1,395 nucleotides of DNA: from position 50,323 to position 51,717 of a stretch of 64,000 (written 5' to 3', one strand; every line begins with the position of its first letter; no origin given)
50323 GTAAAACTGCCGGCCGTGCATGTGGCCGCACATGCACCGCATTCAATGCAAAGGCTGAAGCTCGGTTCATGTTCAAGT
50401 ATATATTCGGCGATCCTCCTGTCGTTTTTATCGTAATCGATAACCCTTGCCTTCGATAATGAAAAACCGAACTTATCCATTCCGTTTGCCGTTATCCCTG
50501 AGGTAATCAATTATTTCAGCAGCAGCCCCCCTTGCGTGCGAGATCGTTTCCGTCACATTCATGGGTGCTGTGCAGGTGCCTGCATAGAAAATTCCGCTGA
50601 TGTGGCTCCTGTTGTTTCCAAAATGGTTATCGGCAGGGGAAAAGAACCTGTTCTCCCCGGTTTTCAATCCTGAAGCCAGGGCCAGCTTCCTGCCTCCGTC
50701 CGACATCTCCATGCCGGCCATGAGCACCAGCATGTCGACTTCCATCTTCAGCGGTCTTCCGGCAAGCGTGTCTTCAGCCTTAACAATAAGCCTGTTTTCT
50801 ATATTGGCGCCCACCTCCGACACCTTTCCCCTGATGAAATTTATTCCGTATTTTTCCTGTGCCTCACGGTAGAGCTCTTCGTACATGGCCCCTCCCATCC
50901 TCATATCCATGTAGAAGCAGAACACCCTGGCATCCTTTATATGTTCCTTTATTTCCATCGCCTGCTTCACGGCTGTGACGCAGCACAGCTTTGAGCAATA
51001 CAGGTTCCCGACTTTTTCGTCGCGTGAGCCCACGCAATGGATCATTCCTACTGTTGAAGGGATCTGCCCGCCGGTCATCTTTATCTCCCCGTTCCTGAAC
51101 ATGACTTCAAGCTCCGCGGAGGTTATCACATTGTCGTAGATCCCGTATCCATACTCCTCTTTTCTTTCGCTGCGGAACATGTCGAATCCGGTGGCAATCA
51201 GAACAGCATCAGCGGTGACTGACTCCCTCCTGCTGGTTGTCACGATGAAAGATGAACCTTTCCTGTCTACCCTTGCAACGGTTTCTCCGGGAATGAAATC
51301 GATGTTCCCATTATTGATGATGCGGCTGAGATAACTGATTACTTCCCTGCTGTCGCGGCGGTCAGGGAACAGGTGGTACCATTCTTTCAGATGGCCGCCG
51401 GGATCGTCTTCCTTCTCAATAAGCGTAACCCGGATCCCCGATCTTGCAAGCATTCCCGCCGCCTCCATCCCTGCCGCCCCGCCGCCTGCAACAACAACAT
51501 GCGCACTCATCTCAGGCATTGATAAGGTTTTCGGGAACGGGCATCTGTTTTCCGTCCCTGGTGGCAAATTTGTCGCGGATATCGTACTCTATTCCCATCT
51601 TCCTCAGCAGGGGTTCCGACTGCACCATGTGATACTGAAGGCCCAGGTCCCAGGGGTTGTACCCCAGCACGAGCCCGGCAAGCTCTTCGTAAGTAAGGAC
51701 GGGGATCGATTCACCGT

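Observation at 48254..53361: Five-gene hybrid heterodisulfide-reductase-like operon: sHdr-style hdrC-hdrB-short hdrA plus a ferredoxin and a membrane HdrE/HdrD fusion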

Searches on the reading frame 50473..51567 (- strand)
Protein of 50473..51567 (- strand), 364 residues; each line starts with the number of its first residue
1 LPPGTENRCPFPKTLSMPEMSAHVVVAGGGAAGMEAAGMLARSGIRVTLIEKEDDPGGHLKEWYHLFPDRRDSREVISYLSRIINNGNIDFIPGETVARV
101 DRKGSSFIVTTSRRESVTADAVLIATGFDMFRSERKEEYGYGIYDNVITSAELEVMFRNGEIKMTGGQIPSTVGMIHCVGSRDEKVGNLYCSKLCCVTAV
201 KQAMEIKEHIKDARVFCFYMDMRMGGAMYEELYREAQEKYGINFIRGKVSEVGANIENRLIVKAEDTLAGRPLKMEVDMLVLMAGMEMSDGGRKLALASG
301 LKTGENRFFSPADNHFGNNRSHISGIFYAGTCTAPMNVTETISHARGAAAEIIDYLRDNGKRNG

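Call 3: search_protein_families(library=pfam, proteins=[window:50473-51567:-], max_evalue=0.01)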
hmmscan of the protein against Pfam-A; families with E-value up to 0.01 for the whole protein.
window:50473-51567:- (364 aa): 16 families
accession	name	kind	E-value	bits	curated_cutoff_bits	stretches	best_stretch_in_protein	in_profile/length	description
PF07992.20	Pyr_redox_2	-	6.9e-20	72.1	26.1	2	23-133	2-114/291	Pyridine nucleotide-disulphide oxidoreductase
PF03486.20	HI0933_like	-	3.7e-12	46.7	50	2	64-127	99-163/244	HI0933-like protein Rossmann domain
PF13738.12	Pyr_redox_3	-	1e-10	41.8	30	1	72-128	79-134/305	Pyridine nucleotide-disulphide oxidoreductase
PF13450.12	NAD_binding_8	-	4.5e-09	36.9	21.9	1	26-84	1-52/68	NAD(P)-binding Rossmann-like domain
PF00070.33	Pyr_redox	-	1.1e-08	35.9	22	1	23-57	1-35/82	Pyridine nucleotide-disulphide oxidoreductase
PF01266.30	DAO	-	2e-08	34.6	27.9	1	23-58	1-36/353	FAD dependent oxidoreductase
PF12831.13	FAD_oxidored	-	4.9e-07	29.8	27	1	24-61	2-39/416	FAD dependent oxidoreductase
PF00890.30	FAD_binding_2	-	1.4e-06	28.2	20.4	1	23-60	1-38/414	FAD binding domain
PF01134.28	GIDA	-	2.2e-06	27.4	22.1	1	24-53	2-31/391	Glucose inhibited division protein A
PF01494.25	FAD_binding_3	-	1.7e-05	24.6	22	1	23-55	3-35/349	FAD binding domain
PF13454.12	NAD_binding_9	-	3.3e-05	24.3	21.8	0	89-128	116-154/155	FAD-NAD(P)-binding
PF01593.30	Amino_oxidase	-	5.7e-05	23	19.8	0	32-64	2-34/443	Flavin containing amine oxidoreductase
PF01262.27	AlaDh_PNT_C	-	0.00015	21.7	23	1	21-55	28-62/214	Alanine dehydrogenase/PNT, C-terminal domain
PF01946.23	Thi4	-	0.00017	21.3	26.2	1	20-59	16-56/235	Thi4 family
PF04820.20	Trp_halogenase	-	0.0053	16.1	21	0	24-54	2-36/458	Tryptophan halogenase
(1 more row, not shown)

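Call 4: search_protein_families(library=ncbifam, proteins=[window:50473-51567:-], max_evalue=0.01)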
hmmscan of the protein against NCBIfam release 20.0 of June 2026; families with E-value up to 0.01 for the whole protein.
window:50473-51567:- (364 aa): 99 families (the best 25 are shown)
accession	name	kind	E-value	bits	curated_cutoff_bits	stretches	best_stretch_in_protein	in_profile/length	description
NF040770.1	hetero_SS_HdrA2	exception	1.6e-73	248.1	1100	2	114-356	313-560/777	CoB-CoM heterodisulfide reductase HdrA2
NF041891.1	hdrA_Methbact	equivalog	4.4e-61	207.1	1300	2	116-357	312-557/762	ferredoxin:CoB-CoM heterodisulfide reductase subunit HdrA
NF041778.1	hetero_SS_HdrA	equivalog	7.2e-59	199.4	1400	2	117-358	326-572/771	ferredoxin:CoB-CoM heterodisulfide reductase subunit HdrA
TIGR03997.1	mycofact_OYE_2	equivalog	7.7e-13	47.7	793.15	1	13-98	371-455/645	mycofactocin system FadH/OYE family oxidoreductase 2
NF009410.0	PRK12771.1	subfamily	1.3e-12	47.1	516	2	18-97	135-211/566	NAD(P)-binding protein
TIGR00275.1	TIGR00275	subfamily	2.4e-12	46.4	183.8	2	64-128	96-159/401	aminoacetone oxidase family FAD-binding enzyme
TIGR01292.1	TRX_reduct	equivalog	3.3e-11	42.6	343.45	1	23-137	2-119/300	thioredoxin-disulfide reductase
TIGR04018.1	Bthiol_YpdA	hypoth_equivalog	2.7e-10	39.6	339.9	1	72-128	68-123/316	YpdA family putative bacillithiol disulfide reductase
NF045599.1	bili_reduct_long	exception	4.7e-10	38.4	750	1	16-100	376-459/641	bilirubin reductase, long form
NF009409.0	PRK12770.1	subfamily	3.3e-09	36.3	343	1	18-128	15-129/360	putative glutamate synthase subunit beta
TIGR01350.1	lipoamide_DH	equivalog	5.6e-09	35.2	408.8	1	13-128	162-267/461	dihydrolipoyl dehydrogenase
TIGR02053.1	MerA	equivalog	2.5e-08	33.3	454.45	1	15-127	161-265/465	mercury(II) reductase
TIGR03315.1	Se_ygfK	equivalog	3.1e-08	31.5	835.3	1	21-94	536-607/1012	putative selenate reductase subunit YgfK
NF003585.0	PRK05249.1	equivalog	4.7e-08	32.1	465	1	14-127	169-270/464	Si-specific NAD(P)(+) transhydrogenase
TIGR01317.1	GOGAT_sm_gam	subfamily_domain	5.7e-08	32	447.7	1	22-132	144-242/485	glutamate synthase small subunit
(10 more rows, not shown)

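Call 13: search_solved_structures(query=window:50473-51519:-, max_evalue=0.00001, show_alignments=2)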
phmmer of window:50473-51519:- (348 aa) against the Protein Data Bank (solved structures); distinct sequences matched with E-value up to 0.00001: 7.
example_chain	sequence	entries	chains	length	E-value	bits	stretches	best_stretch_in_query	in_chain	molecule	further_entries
9sfi_A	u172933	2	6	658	2.5e-60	207.6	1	102-336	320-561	CoB--CoM heterodisulfide reductase iron-sulfur subunit A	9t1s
8rvv_A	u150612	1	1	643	1.1e-53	185.7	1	102-335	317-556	H(2):CoB-CoM heterodisulfide,ferredoxin reductase subunit A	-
8rvu_a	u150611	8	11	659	1.2e-53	185.6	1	102-335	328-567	H(2):CoB-CoM heterodisulfide,ferredoxin reductase subunit A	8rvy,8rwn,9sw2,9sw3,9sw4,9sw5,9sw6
6tjr_A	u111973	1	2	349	3e-52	181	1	8-337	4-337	Fumarate reductase/succinate dehydrogenase flavoprotein domain protein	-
5odc_A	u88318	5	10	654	2.3e-51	178.1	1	104-334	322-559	Heterodisulfide reductase, subunit A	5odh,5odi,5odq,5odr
7bkb_A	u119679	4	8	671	2.4e-51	178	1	103-334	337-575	CoB--CoM heterodisulfide reductase iron-sulfur subunit A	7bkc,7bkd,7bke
2zbw_A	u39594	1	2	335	8.5e-06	28.3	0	7-137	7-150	Thioredoxin reductase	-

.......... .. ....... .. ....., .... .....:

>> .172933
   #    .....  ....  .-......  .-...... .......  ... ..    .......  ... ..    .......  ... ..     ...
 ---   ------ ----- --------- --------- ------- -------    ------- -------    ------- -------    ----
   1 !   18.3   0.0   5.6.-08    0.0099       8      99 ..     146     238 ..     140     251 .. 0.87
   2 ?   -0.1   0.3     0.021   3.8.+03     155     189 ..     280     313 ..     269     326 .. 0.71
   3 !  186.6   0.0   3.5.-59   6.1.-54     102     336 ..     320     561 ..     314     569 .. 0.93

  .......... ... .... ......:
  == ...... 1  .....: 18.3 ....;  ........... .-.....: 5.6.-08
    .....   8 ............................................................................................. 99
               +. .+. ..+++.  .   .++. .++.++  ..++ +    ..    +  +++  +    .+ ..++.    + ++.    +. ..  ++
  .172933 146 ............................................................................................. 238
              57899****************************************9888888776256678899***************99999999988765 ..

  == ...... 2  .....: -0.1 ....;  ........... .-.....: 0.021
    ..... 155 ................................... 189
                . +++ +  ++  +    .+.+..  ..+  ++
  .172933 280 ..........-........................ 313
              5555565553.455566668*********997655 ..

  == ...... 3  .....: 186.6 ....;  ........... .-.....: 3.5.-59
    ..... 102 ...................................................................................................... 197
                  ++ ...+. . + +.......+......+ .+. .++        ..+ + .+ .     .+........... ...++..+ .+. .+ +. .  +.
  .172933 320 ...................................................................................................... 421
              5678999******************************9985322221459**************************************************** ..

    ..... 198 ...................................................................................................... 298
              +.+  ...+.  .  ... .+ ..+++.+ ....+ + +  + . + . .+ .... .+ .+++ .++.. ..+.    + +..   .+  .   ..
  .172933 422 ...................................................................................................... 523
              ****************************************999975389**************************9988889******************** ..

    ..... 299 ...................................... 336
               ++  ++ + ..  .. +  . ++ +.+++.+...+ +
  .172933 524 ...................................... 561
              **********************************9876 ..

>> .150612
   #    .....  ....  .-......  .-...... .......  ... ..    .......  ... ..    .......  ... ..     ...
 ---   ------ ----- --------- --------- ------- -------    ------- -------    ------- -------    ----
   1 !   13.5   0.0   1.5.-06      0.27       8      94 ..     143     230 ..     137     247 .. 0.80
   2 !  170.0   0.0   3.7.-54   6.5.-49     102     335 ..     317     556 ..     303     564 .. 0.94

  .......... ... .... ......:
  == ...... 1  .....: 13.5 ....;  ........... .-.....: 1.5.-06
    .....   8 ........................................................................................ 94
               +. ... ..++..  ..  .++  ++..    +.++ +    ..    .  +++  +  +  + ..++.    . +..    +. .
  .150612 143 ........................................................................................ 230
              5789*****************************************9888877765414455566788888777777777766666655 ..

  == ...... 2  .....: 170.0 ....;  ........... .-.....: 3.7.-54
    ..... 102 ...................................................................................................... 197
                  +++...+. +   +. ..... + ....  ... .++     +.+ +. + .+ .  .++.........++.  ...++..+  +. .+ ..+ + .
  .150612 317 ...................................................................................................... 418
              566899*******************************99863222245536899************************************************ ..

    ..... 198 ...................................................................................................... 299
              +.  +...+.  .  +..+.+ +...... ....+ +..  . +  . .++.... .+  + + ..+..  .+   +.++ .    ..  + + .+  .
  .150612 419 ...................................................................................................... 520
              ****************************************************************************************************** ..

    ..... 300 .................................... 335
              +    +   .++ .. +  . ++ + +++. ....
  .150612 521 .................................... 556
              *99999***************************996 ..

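Call 20: search_solved_structures(query=window:50473-51519:-, max_evalue=1e-40, show_alignments=5)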
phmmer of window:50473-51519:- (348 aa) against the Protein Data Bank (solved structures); distinct sequences matched with E-value up to 1e-40: 6.
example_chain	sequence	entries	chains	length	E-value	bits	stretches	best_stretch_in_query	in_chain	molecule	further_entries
9sfi_A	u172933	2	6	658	2.5e-60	207.6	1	102-336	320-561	CoB--CoM heterodisulfide reductase iron-sulfur subunit A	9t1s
8rvv_A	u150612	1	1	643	1.1e-53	185.7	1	102-335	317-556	H(2):CoB-CoM heterodisulfide,ferredoxin reductase subunit A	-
8rvu_a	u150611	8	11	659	1.2e-53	185.6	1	102-335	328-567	H(2):CoB-CoM heterodisulfide,ferredoxin reductase subunit A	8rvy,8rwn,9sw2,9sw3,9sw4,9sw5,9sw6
6tjr_A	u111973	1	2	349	3e-52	181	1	8-337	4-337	Fumarate reductase/succinate dehydrogenase flavoprotein domain protein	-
5odc_A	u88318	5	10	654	2.3e-51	178.1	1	104-334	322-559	Heterodisulfide reductase, subunit A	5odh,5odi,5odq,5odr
7bkb_A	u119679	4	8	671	2.4e-51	178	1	103-334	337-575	CoB--CoM heterodisulfide reductase iron-sulfur subunit A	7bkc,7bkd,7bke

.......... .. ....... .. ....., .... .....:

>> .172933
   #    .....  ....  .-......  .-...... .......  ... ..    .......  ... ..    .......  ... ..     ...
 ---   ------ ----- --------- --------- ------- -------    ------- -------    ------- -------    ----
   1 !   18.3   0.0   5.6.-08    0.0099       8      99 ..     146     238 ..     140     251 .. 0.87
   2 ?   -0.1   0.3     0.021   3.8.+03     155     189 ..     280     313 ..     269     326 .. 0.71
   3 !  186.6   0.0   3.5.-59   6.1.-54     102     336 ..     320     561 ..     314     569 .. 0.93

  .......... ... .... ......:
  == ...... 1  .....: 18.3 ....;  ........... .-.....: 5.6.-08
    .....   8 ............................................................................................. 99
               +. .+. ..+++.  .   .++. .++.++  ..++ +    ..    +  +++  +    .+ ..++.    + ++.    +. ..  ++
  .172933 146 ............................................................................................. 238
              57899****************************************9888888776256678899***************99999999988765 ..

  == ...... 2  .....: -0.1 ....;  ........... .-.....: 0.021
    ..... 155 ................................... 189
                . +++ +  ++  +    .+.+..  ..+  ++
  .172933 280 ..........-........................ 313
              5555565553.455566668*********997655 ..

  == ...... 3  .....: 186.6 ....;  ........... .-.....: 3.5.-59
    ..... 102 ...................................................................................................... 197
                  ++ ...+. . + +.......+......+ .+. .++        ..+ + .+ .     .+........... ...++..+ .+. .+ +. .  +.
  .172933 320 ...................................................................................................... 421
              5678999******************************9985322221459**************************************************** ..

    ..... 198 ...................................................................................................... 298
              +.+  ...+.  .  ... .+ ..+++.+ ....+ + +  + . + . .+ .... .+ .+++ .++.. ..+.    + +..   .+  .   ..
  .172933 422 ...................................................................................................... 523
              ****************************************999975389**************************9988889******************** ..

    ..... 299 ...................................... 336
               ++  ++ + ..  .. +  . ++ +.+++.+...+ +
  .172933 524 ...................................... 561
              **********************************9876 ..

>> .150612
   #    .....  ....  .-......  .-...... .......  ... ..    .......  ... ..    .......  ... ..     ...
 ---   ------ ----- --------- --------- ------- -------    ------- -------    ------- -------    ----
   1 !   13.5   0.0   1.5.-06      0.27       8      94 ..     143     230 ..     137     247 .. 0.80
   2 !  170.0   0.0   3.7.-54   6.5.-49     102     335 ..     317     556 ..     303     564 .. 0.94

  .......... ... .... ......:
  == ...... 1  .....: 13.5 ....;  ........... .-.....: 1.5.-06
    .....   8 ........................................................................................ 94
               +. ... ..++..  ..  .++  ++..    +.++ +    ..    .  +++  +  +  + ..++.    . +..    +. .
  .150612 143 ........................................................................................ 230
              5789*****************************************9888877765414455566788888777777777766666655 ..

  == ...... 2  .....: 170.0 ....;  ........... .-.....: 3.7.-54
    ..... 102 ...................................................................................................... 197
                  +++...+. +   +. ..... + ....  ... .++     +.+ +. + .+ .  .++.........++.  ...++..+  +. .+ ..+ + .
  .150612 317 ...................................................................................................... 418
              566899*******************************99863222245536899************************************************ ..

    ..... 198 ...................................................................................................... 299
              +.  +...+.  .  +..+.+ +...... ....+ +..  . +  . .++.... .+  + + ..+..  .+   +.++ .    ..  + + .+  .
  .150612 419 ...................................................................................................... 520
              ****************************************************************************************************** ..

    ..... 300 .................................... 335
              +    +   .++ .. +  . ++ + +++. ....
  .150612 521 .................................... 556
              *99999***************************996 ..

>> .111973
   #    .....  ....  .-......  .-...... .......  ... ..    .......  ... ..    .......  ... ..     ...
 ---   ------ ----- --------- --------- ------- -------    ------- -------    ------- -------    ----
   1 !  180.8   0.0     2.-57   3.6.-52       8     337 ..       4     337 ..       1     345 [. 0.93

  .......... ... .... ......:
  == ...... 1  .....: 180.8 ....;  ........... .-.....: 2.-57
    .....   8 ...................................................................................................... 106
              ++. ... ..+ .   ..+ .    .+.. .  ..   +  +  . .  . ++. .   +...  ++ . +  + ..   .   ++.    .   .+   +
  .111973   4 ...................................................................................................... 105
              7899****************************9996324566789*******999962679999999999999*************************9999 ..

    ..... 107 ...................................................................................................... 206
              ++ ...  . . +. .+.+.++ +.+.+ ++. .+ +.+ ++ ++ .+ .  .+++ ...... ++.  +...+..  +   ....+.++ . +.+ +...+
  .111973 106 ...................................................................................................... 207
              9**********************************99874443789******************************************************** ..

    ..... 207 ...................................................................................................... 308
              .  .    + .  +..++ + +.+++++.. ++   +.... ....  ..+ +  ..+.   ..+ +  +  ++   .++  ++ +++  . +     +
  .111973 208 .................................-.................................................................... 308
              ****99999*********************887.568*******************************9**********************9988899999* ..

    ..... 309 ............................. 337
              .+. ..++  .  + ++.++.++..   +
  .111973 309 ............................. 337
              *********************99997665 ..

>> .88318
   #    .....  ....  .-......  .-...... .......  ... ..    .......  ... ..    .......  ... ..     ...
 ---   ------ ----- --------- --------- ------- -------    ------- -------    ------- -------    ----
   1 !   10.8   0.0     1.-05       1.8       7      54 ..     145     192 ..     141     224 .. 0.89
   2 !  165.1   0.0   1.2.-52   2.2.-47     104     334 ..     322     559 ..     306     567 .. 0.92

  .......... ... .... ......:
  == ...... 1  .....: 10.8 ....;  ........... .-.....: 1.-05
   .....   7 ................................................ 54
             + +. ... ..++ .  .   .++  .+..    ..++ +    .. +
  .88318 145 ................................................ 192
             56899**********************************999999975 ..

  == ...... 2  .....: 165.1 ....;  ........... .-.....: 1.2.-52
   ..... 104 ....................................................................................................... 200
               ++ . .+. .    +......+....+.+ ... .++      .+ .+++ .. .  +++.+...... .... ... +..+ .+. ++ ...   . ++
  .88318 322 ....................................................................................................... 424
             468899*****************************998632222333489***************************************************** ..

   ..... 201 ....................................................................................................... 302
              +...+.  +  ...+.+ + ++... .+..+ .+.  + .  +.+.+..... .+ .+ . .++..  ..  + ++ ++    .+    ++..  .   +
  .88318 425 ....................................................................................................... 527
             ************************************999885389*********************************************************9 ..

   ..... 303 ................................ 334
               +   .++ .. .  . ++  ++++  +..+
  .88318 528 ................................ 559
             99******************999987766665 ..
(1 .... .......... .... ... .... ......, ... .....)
